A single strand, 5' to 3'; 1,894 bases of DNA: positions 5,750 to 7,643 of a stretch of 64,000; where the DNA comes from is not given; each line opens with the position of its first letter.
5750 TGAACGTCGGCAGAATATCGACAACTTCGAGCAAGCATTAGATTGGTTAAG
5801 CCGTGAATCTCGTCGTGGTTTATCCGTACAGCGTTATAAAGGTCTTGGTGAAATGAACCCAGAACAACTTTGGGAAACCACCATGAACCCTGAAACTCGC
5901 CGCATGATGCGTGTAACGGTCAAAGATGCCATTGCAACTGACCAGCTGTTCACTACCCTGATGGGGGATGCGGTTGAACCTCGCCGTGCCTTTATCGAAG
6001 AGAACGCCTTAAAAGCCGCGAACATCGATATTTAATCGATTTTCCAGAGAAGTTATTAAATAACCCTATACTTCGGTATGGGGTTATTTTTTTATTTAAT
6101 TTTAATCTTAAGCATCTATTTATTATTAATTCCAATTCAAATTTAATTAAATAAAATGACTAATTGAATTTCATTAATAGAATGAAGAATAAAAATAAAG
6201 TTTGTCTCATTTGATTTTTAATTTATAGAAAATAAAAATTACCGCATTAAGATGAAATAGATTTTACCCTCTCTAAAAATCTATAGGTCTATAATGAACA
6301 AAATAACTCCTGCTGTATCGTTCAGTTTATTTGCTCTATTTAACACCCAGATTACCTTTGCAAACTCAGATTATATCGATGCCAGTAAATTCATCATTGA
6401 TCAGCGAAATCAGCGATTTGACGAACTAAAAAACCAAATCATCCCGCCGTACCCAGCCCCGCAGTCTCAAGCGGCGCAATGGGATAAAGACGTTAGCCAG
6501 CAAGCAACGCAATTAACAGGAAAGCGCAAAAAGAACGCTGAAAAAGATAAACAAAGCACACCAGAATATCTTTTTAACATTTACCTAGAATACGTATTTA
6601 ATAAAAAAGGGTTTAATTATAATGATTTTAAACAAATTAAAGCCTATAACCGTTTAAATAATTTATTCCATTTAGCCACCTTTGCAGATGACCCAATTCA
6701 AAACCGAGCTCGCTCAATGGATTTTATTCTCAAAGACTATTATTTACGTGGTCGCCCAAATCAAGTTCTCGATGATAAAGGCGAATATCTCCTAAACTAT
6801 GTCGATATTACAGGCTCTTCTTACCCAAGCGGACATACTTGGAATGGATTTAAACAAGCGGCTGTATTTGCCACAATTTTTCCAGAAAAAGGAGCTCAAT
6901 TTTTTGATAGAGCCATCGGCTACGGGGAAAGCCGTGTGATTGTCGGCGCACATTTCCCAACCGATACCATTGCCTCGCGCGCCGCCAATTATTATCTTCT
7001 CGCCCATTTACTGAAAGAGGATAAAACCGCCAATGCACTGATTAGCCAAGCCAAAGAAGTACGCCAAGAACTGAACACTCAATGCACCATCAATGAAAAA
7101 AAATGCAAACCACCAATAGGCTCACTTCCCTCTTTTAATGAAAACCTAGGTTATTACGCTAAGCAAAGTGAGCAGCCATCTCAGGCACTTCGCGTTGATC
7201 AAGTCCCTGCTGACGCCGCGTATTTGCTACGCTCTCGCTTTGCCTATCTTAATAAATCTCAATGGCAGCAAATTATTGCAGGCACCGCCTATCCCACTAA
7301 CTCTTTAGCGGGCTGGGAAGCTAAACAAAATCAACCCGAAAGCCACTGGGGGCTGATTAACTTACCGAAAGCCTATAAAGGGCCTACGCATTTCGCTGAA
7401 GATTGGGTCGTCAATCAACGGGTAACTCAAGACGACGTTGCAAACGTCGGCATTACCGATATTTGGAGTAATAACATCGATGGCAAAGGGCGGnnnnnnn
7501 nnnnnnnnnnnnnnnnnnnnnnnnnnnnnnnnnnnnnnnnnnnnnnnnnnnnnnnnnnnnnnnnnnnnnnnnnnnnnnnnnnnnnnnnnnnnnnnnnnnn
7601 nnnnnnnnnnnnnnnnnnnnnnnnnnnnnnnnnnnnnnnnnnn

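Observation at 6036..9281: Autotransporter whose passenger starts with a fully intact class A acid phosphatase (PAP2) domain, downstream of a 260-bp AT-rich silenced-looking region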

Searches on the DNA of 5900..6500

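Call 44: search_rna_families(source=window, start=5900, end=6500, threshold=evalue, max_evalue=1)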
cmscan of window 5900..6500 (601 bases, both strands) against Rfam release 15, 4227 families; matches with E-value up to 1: 3.
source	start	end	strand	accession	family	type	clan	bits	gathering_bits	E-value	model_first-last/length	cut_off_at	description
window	5980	6099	+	RF00121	MicC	Gene; sRNA;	-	22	90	0.82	1-123/123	no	MicC RNA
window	6039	6104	+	RF02621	BSnc120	Gene; sRNA;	-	21.3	114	0.032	1-88/88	no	Brucella sRNA 120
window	6364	6447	-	RF01280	snoR14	Gene; snRNA; snoRNA; CD-box;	CL00076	20.1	40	0.28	1-84/84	no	Small nucleolar RNA snoR14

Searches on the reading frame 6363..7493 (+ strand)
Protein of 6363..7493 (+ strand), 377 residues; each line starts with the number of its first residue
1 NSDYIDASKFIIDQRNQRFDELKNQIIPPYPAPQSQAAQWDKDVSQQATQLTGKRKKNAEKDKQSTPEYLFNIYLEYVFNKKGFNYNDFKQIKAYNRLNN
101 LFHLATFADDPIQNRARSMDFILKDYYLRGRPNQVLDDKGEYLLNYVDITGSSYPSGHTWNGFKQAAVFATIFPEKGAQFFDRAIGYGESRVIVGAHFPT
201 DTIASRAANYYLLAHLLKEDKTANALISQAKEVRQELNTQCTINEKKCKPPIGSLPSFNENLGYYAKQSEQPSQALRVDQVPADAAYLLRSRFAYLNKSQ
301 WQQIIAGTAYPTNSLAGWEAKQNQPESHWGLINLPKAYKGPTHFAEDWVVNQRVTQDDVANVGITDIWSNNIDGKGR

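Call 50: search_protein_representatives(protein=window:6363-7493:+)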
Query: 377 residues. Proteins with E-value up to 0.001 (for the whole library): 1260; up to 1e-10: 105; up to 1e-30: 29. The best 150 are listed.
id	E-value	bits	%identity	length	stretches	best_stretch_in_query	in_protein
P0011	8.1e-202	686.8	78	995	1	2-377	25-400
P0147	3.3e-116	405.1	36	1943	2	5-376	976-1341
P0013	4.3e-109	381.7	49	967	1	7-376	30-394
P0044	8.7e-98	344.5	48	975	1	9-376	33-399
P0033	1.1e-89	317.9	45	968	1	4-377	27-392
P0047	4.5e-89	315.8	44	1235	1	12-376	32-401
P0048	7.0e-84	298.7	44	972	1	17-377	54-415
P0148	9.8e-81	288.4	41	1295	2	7-376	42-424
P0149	7.1e-80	285.6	42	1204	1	14-376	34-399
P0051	1.1e-78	281.6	39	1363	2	5-376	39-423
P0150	4.8e-75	269.7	39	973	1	10-376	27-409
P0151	5.5e-73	262.9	42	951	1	12-376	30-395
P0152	6.5e-71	256.1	42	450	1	4-377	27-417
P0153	4.2e-69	250.1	43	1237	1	7-376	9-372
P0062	9.6e-67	242.4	43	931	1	18-377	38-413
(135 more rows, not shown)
